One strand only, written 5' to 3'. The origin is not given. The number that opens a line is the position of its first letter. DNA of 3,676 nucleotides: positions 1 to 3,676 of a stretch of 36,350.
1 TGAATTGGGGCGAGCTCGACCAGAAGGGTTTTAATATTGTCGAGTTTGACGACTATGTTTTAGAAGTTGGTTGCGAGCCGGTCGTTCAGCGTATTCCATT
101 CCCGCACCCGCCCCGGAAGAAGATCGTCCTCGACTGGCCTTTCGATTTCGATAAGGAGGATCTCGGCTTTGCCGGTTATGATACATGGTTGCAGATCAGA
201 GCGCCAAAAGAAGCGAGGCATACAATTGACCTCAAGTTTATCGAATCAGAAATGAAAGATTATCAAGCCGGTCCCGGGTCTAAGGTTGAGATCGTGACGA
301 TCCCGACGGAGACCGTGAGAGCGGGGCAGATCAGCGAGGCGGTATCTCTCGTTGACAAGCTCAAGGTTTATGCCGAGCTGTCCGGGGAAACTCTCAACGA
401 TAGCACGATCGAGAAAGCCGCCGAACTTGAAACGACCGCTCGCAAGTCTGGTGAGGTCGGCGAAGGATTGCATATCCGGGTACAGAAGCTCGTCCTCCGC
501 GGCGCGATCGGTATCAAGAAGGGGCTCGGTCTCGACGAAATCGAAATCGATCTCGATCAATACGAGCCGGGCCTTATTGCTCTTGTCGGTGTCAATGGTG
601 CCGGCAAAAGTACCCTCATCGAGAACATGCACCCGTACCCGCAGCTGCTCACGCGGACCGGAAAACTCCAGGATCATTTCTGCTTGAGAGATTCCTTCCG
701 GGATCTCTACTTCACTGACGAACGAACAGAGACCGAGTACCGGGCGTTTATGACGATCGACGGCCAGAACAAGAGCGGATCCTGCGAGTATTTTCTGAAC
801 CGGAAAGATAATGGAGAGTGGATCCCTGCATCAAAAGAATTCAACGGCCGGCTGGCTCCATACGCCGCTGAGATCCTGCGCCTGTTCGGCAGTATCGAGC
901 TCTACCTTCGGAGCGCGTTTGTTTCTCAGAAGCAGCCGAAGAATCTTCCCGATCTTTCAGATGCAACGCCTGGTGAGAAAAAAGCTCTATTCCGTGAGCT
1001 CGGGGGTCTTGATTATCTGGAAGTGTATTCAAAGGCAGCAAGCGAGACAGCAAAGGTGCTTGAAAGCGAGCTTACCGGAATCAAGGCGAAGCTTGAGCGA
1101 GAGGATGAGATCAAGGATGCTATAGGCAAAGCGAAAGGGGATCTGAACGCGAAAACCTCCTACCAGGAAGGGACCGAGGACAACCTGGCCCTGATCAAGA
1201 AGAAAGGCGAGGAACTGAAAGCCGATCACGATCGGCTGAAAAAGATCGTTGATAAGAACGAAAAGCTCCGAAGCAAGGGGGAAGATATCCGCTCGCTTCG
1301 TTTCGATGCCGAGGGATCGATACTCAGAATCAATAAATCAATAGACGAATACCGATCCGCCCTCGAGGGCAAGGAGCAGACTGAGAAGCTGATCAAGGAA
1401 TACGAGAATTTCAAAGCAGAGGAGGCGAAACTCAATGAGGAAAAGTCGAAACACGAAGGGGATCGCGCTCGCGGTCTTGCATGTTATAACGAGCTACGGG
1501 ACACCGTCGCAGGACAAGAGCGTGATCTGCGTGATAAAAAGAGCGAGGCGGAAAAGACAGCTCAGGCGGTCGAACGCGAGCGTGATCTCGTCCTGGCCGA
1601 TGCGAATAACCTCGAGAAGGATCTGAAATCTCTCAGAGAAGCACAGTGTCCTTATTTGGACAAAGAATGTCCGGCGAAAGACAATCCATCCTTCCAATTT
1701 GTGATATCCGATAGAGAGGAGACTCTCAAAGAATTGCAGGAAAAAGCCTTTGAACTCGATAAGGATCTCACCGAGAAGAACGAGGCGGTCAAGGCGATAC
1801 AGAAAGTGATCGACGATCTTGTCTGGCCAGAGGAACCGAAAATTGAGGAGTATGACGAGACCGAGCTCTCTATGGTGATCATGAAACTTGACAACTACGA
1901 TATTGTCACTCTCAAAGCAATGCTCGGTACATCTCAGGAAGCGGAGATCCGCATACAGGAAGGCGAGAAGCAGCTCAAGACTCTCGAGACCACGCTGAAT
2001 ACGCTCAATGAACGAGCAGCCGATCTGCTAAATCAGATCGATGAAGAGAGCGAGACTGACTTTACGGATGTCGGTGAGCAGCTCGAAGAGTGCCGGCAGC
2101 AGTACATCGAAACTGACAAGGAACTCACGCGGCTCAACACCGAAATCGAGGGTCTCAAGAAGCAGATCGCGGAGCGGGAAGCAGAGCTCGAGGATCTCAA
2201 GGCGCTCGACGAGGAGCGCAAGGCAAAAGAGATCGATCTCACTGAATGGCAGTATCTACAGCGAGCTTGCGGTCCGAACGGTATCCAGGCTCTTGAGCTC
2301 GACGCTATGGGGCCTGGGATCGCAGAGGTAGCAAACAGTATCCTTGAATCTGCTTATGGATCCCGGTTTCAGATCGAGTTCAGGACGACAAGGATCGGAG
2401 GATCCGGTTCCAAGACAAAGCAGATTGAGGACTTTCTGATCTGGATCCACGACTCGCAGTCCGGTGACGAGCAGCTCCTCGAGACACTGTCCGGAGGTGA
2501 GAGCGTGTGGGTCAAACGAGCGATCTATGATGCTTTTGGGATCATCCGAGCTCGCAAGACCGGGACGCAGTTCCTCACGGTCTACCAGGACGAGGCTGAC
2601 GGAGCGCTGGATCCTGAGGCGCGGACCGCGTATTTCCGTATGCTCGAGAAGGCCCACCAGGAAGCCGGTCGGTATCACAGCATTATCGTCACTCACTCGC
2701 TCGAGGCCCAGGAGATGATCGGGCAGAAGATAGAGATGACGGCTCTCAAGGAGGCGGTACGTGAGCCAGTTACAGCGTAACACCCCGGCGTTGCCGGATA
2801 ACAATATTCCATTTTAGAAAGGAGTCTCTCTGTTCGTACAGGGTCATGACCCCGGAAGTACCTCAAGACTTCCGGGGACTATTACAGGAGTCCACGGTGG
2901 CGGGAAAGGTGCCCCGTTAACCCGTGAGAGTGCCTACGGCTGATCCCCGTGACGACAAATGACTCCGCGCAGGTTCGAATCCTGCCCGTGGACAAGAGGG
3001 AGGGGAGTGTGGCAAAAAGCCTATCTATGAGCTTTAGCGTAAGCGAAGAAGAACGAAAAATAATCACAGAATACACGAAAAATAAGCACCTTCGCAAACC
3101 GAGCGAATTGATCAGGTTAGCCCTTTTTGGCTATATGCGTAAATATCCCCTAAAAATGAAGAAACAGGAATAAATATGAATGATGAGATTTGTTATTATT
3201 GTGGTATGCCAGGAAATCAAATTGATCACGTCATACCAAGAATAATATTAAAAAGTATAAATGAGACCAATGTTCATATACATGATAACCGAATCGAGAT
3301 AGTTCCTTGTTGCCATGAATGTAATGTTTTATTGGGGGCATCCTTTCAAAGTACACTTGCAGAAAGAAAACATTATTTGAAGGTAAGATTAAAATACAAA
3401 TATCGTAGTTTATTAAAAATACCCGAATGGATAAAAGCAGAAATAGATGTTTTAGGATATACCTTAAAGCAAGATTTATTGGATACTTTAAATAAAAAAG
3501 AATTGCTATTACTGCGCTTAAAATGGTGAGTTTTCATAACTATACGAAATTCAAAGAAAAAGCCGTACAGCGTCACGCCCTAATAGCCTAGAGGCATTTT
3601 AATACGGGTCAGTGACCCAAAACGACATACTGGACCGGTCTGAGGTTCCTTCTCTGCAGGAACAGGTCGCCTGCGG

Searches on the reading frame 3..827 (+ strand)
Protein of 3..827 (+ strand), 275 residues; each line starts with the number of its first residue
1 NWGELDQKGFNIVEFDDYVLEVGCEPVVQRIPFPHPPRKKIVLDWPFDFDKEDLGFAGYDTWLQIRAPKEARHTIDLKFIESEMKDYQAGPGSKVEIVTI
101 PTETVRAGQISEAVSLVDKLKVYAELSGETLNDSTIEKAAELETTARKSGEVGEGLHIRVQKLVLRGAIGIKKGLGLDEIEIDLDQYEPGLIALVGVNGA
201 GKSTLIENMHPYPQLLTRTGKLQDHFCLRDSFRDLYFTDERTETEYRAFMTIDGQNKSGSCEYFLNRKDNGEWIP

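Call 43: search_protein_representatives(protein=window:3-827:+)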
Query: 275 residues. Proteins with E-value up to 0.001 (for the whole library): 949; up to 1e-10: 492; up to 1e-30: 120. The best 150 are listed.
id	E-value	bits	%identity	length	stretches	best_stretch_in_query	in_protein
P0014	1.3e-93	329.8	62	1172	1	1-273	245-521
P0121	1.8e-86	306.3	57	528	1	1-275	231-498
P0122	8.7e-82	291.0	58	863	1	1-267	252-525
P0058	2.7e-80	286.1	57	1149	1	1-266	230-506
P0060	6.6e-79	281.5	56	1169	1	1-267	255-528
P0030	7.6e-78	278.0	54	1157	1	1-267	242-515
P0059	9.8e-78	277.7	55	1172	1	2-267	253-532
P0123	1.0e-77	277.6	57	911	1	1-268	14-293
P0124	1.4e-77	277.2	52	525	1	1-269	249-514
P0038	3.3e-77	276.0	52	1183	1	4-275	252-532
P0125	3.3e-76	272.6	54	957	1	1-272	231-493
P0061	7.3e-75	268.3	58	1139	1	1-271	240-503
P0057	7.4e-75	268.2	52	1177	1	1-271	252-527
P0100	1.3e-72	260.9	51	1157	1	1-272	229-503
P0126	5.5e-71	255.5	50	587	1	1-270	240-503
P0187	4.2e-38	147.7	48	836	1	104-269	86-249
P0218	5.4e-31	124.4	36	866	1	54-271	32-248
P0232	7.7e-29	117.3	32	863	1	31-274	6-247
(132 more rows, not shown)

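Call 54: find_encoding_contigs(protein=P0218, flank=6000, max_places=3)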
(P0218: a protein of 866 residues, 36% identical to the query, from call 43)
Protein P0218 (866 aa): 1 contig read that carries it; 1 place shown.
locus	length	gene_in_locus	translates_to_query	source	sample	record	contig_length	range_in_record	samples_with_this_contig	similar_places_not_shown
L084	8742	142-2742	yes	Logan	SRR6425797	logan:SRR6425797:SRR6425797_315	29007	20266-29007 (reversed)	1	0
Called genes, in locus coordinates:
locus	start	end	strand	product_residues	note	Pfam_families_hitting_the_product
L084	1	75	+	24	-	?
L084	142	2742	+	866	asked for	-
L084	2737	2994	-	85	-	-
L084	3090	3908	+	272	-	-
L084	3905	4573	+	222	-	-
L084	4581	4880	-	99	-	-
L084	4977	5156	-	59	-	PF18909:dGTP_diPhyd_N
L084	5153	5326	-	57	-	-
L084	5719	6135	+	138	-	-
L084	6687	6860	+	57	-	-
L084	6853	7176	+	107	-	-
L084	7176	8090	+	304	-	PF13730:HTH_36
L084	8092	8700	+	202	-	-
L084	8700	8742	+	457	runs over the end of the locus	PF00772:DnaB, PF03796:DnaB_C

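Call 56: find_encoding_contigs(protein=P0232, flank=5000, max_places=3)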
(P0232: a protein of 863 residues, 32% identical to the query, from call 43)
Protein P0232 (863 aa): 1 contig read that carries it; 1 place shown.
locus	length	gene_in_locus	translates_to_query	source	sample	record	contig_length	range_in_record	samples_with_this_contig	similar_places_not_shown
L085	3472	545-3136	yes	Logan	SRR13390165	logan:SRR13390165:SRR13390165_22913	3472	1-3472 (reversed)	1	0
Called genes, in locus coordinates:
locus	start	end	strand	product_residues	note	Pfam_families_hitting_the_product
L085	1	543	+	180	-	?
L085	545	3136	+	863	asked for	-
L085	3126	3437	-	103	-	-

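Call 57: find_encoding_contigs(protein=P0187, flank=5000, max_places=3)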
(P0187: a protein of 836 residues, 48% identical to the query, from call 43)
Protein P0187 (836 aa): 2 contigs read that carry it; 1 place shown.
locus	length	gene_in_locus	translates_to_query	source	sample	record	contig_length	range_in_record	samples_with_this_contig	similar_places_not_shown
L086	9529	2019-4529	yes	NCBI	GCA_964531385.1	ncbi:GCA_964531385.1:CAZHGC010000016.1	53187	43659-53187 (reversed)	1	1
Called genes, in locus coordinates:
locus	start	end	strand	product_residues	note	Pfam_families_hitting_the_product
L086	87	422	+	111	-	PF14359:DUF4406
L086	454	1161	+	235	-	PF09414:RNA_ligase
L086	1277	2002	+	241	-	PF00149:Metallophos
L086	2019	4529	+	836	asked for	-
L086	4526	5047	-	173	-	-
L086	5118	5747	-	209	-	-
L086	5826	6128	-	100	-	-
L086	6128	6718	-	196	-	-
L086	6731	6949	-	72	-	-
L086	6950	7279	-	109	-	PF06356:DUF1064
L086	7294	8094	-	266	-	PF02498:Bro-N, PF03374:ANT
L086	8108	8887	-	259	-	PF03374:ANT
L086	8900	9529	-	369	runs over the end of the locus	PF01325:Fe_dep_repress (faint), PF00392:GntR (faint), PF05043:Mga (faint), PF07453:NUMOD1 (faint), PF08279:HTH_11 (faint), PF12802:MarR_2 (faint), PF13542:HTH_Tnp_ISL3 (faint), PF03374:ANT, +10 more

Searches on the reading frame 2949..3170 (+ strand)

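Call 22: search_protein_families(library=phrogs, proteins=[window:2949-3170:+], max_evalue=0.001)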
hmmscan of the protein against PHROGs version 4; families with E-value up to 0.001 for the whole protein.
window:2949-3170:+ (74 aa): 0 families

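Call 25: search_protein_families(library=pfam, proteins=[window:2949-3170:+], max_evalue=0.01)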
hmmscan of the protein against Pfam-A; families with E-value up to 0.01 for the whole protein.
window:2949-3170:+ (74 aa): 1 family
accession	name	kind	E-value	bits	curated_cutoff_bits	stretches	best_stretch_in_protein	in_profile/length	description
PF19807.5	DUF6290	-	0.0094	16.6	27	0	27-60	4-36/72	Family of unknown function (DUF6290)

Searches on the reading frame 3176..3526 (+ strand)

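Call 22: search_protein_families(library=phrogs, proteins=[window:3176-3526:+], max_evalue=0.001)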
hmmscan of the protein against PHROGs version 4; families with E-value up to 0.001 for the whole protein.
window:3176-3526:+ (117 aa): 4 families
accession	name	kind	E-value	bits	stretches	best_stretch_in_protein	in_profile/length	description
phrog_36777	-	unknown function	5.2e-15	56.8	1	6-101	3-96/132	-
phrog_1035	-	DNA, RNA and nucleotide metabolism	4.8e-07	30.9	1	4-87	160-242/271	endonuclease VII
phrog_2118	-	DNA, RNA and nucleotide metabolism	6.2e-05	23.7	1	3-51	176-219/301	HNH endonuclease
phrog_16726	-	DNA, RNA and nucleotide metabolism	0.00034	21.4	1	4-57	94-144/308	HNH endonuclease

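Call 25: search_protein_families(library=pfam, proteins=[window:3176-3526:+], max_evalue=0.01)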
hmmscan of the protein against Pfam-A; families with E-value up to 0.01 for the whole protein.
window:3176-3526:+ (117 aa): 1 family
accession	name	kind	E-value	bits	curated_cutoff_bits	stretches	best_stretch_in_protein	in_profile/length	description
PF14279.12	HNH_5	-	0.00048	20.4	27.5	1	6-63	1-53/56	HNH endonuclease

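Call 70: search_protein_families(library=padloc, proteins=[window:3176-3526:+], max_evalue=0.01)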
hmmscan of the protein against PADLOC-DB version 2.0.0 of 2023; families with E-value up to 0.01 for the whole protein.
window:3176-3526:+ (117 aa): 7 families
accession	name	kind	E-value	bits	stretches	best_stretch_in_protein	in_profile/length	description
PDLC04262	PDC-M01B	-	3.6e-06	24.9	1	3-63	79-133/259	-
PDLC04272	PDC-M01B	-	0.0003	18.6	1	4-67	95-152/288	-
PDLC04248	PDC-M01B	-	0.0014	16.5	1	3-63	34-88/216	-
PDLC04263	PDC-M01B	-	0.0046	14.7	1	3-57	99-147/291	-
PDLC04259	PDC-M01B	-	0.0048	14.9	1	3-60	94-145/277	-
PDLC04255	PDC-M01B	-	0.0062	14.2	1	4-91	108-184/285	-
PDLC04271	PDC-M01B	-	0.0097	13.2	0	5-67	93-150/291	-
